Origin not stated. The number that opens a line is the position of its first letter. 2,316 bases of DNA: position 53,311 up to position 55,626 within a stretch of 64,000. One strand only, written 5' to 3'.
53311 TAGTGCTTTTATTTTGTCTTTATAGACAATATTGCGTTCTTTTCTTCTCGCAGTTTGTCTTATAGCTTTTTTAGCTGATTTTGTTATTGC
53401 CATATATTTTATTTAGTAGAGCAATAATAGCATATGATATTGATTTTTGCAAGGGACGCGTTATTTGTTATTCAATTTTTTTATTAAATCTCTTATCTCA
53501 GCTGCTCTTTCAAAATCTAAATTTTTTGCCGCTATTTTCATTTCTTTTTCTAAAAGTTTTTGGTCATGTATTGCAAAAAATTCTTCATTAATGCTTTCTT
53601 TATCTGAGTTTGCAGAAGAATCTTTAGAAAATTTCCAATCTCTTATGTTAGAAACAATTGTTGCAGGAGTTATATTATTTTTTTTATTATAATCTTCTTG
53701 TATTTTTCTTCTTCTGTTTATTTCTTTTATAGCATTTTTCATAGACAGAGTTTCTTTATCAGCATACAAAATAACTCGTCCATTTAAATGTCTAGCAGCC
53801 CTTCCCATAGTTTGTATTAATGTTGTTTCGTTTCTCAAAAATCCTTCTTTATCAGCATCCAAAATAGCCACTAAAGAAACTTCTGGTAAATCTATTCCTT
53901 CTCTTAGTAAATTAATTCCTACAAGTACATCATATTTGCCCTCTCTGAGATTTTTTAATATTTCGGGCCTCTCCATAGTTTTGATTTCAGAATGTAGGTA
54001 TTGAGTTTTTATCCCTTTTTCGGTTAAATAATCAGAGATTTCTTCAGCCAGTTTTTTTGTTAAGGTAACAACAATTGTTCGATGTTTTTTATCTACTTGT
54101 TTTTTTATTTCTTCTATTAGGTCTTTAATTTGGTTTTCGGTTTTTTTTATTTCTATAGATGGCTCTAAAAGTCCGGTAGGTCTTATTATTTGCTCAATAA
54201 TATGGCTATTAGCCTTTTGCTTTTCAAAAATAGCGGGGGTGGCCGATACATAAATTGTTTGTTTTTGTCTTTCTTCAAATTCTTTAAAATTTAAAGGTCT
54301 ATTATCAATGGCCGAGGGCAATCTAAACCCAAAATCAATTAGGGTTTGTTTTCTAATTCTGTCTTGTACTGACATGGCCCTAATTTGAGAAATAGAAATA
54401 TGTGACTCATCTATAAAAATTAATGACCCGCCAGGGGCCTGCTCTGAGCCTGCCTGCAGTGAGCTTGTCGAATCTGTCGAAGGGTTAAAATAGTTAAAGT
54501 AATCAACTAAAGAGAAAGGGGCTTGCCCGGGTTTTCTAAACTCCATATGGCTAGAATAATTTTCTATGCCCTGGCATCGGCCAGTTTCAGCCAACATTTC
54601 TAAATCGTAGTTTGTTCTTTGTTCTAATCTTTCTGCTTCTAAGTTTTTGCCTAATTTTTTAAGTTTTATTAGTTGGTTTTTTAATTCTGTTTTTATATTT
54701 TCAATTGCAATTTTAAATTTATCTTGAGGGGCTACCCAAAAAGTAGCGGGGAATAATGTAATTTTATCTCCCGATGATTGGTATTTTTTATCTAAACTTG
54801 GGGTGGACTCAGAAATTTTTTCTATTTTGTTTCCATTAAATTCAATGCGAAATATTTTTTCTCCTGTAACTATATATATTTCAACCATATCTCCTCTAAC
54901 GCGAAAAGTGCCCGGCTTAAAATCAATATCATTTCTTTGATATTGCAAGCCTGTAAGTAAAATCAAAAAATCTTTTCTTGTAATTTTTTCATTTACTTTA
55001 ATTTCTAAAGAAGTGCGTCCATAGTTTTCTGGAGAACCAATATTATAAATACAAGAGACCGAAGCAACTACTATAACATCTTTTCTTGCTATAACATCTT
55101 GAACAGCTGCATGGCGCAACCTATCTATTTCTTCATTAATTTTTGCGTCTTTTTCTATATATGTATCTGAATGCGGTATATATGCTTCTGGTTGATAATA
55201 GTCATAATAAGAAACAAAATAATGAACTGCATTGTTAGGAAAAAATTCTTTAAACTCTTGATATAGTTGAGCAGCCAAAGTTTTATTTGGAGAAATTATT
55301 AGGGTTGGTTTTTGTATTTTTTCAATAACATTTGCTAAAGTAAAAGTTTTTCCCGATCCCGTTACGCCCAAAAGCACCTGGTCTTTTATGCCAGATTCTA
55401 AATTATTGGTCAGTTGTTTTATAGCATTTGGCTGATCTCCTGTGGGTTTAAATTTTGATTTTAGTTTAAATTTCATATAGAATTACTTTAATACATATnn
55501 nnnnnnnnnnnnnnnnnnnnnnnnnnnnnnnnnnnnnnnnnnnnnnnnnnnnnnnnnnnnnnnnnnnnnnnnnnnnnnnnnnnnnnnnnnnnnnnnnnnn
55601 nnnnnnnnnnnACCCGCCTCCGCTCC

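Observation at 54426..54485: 20-residue GC-rich low-complexity insertion immediately before the UvrB DESH box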

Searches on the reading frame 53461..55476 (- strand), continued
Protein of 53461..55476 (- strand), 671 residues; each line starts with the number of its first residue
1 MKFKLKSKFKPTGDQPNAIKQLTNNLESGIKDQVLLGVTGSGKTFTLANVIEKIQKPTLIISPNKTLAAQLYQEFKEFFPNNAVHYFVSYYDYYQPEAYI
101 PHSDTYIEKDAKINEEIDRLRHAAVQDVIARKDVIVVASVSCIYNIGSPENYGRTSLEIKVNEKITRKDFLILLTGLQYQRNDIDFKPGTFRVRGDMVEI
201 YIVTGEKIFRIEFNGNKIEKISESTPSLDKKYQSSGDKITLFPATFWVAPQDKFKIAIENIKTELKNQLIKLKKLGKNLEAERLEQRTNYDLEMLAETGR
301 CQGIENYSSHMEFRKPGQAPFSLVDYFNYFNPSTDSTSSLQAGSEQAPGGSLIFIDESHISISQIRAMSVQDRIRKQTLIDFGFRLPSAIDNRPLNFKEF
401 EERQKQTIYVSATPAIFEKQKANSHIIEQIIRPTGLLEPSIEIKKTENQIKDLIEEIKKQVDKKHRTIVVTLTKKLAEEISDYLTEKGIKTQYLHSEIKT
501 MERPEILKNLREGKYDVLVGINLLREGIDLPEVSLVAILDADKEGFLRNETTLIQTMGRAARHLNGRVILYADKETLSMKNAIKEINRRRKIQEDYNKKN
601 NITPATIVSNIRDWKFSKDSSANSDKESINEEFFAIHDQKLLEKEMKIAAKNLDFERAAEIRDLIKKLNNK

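Call 36: find_encoding_contigs(protein=P0006, flank=10000, max_places=1)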
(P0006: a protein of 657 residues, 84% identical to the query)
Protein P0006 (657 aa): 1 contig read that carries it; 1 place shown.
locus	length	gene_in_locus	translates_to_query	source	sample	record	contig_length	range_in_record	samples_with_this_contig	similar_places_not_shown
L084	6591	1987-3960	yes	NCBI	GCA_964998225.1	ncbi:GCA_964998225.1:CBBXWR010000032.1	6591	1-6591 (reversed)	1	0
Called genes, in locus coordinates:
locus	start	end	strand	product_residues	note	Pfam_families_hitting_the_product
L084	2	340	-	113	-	?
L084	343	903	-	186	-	PF01330:RuvA_N, PF14520:HHH_5, PF07499:RuvA_C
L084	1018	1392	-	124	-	-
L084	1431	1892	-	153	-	-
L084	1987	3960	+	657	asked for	PF00270:DEAD, PF04851:ResIII, PF13307:Helicase_C_2 (faint), PF17757:UvrB_inter, PF27431:UvrB_3rd, PF00271:Helicase_C, PF12344:UvrB, PF02151:UVR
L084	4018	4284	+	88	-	PF01649:Ribosomal_S20p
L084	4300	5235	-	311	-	PF06144:DNA_pol3_delta, PF21694:DNA_pol3_delta_C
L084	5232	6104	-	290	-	PF01149:Fapy_DNA_glyco, PF05833:NFACT_N (weak), PF06831:H2TH, PF06827:zf-FPG_IleRS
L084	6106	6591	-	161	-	?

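Call 37: find_encoding_contigs(protein=P0032, flank=10000, max_places=1)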
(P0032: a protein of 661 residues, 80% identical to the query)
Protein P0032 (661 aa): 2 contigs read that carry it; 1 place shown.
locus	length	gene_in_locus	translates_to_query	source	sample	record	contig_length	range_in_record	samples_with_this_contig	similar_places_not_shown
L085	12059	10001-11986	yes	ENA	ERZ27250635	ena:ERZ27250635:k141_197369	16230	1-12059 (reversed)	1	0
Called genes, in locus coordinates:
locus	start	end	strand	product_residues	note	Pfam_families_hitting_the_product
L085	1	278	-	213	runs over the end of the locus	PF07690:MFS_1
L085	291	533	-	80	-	PF04973:NMN_transporter (weak)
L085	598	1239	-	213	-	PF12917:YfbR-like, PF13023:HD_3, PF01966:HD (weak)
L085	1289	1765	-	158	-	PF01272:GreA_GreB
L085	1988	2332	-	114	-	-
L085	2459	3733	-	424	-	PF27218:MJ0043_C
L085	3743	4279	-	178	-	-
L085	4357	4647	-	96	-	PF03144:GTP_EFTU_D2 (weak)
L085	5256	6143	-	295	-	PF06550:SPP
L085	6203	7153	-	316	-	PF01784:DUF34_NIF3 (faint)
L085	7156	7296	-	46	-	-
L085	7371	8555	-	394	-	PF08245:Mur_ligase_M, PF02875:Mur_ligase_C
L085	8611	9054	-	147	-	PF08502:LeuA_dimer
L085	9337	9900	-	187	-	PF01330:RuvA_N, PF00633:HHH (faint), PF14520:HHH_5, PF07499:RuvA_C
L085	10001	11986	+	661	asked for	PF00270:DEAD, PF04851:ResIII, PF17757:UvrB_inter, PF27431:UvrB_3rd, PF00271:Helicase_C, PF12344:UvrB, PF02151:UVR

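Call 38: find_encoding_contigs(protein=P0005, flank=10000, max_places=1)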
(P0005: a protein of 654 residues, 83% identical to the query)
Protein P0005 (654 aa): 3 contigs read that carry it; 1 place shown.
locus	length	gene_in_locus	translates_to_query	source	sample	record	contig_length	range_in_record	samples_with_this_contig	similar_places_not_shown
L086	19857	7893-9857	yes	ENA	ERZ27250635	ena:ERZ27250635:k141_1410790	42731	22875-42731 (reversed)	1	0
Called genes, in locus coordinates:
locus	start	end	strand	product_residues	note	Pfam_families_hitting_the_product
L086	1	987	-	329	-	?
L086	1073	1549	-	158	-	PF01272:GreA_GreB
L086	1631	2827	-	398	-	PF27218:MJ0043_C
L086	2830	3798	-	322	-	PF18931:DUF5680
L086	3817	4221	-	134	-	-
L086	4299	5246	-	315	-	PF01784:DUF34_NIF3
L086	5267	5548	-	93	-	-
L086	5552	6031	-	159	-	-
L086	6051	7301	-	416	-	PF08245:Mur_ligase_M, PF02875:Mur_ligase_C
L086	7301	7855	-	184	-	PF01330:RuvA_N, PF14520:HHH_5, PF07499:RuvA_C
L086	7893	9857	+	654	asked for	PF00270:DEAD, PF04851:ResIII, PF17757:UvrB_inter, PF27431:UvrB_3rd, PF00271:Helicase_C, PF12344:UvrB, PF02151:UVR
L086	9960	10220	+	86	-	PF01649:Ribosomal_S20p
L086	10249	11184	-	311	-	PF06144:DNA_pol3_delta, PF21694:DNA_pol3_delta_C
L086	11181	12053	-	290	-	PF01149:Fapy_DNA_glyco, PF06831:H2TH, PF06827:zf-FPG_IleRS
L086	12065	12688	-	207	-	PF00672:HAMP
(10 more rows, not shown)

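Call 39: find_encoding_contigs(protein=P0039, flank=10000, max_places=1)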
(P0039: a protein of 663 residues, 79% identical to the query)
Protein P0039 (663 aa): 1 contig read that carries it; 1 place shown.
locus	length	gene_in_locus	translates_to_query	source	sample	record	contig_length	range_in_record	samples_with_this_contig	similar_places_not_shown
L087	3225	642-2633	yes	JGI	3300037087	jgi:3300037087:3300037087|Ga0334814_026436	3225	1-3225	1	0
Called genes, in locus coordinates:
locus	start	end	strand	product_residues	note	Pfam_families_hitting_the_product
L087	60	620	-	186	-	PF01330:RuvA_N, PF00633:HHH (faint), PF14520:HHH_5, PF07499:RuvA_C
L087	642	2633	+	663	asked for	PF00270:DEAD, PF04851:ResIII, PF13307:Helicase_C_2 (faint), PF17757:UvrB_inter, PF27431:UvrB_3rd, PF00271:Helicase_C, PF12344:UvrB, PF02151:UVR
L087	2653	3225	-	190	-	?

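Call 53: predict_structure(alignment_id=A1)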
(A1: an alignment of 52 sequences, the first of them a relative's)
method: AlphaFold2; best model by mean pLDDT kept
length: 671 residues; sequences in the alignment: 52
mean_pLDDT: 67.5   pTM: 0.66
mean pLDDT of the five models: 67.5, 65.1, 61.5, 50.0, 47.2
residues with pLDDT >= 90: 44; 70-90: 303; 50-70: 183; < 50: 141
segments of 3 or more residues with pLDDT < 50: 91-113, 179-188, 245-252, 300-312, 335-348, 358-392, 496-501, 525-527, 608-628, 650-656
pLDDT, mean of each block of 10 residues (from residue 1): 81 88 91 79 85 90 69 83 72 39 33 54 67 78 57 70 88 66 44 78 68 93 78 83 51 56 68 79 68 55 37 55 74 47 38 70 41 44 36 57 81 68 84 78 85 89 85 79 87 59 67 83 54 82 61 66 81 82 84 86 61 31 37 61 63 49 69 51
secondary structure, 60 per line:
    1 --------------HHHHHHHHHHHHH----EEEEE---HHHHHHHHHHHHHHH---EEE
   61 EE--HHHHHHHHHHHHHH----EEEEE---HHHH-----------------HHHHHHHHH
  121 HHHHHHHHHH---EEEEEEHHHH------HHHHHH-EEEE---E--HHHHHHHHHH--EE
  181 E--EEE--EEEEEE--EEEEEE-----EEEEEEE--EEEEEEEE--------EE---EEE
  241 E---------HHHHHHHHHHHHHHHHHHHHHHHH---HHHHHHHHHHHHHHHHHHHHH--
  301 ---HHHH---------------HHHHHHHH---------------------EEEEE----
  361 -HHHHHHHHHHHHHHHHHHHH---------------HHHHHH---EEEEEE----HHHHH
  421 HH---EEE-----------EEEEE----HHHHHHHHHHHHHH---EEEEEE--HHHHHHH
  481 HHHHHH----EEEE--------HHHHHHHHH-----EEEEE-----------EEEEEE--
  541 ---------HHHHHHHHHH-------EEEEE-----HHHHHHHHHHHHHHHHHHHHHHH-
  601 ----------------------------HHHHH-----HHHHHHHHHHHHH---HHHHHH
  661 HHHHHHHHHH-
elements in order (helices of 4 or more, strands of 3 or more residues): H15-27 E32-36 H40-54 E58-62 H65-78 E83-87 H91-94 H112-130 E134-139 H140-143 H150-155 E157-160 H167-176 E179-181 E184-186 E189-194 E197-202 E208-214 E217-224 E238-241 H251-274 H278-298 H304-307 H323-330 E352-356 H362-381 H397-402 E406-411 H416-422 E426-428 E440-444 H449-462 E466-471 H474-486 E491-494 H503-511 E517-521 E533-538 H550-559 E567-571 H577-599 H629-633 H639-651 H655-670
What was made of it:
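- The region is predicted to be disordered (call 53).
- Tried and rejected: I used it for secondary structure and disorder only and ran no fold search (call 53).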

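Call 63: find_encoding_contigs(protein=P0001, flank=1000, max_places=3)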
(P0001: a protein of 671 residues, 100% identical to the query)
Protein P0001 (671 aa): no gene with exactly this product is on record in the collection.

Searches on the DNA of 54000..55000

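Call 74: search_rna_families(source=window, start=54000, end=55000, threshold=evalue, max_evalue=1)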
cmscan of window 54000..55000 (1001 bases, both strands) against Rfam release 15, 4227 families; matches with E-value up to 1: 0.
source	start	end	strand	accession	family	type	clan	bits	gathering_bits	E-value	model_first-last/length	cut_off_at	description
